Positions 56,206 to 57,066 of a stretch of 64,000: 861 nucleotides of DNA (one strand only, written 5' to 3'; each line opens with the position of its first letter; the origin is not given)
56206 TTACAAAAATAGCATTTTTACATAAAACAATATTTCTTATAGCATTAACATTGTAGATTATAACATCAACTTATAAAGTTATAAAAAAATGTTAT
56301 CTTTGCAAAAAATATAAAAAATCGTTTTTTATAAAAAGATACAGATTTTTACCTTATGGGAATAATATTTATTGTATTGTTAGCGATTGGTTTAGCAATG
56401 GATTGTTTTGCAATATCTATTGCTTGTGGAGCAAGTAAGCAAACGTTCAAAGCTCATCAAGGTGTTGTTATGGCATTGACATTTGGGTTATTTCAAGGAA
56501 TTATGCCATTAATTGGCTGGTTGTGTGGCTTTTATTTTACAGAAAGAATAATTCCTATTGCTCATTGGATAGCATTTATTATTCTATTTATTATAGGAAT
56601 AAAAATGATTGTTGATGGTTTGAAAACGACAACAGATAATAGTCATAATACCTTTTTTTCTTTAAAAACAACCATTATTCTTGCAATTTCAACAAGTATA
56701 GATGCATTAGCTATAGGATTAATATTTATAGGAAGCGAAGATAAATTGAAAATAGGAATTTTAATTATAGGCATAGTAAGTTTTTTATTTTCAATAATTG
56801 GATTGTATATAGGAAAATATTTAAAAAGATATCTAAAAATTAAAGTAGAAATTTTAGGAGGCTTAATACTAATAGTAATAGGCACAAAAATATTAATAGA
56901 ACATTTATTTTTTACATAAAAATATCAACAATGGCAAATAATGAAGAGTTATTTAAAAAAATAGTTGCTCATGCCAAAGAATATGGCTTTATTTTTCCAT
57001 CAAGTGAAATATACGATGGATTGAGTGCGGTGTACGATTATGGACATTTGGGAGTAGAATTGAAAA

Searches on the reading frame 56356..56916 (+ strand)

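Call 23: search_protein_families(library=pfam, proteins=[window:56356-56916:+], max_evalue=0.01)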
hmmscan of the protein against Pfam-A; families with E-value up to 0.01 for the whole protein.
window:56356-56916:+ (187 aa): 1 family
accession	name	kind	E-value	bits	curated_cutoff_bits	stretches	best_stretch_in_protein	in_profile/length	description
PF02659.21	Mntp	-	5.6e-43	146.8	24.4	1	32-180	3-152/152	Putative manganese efflux pump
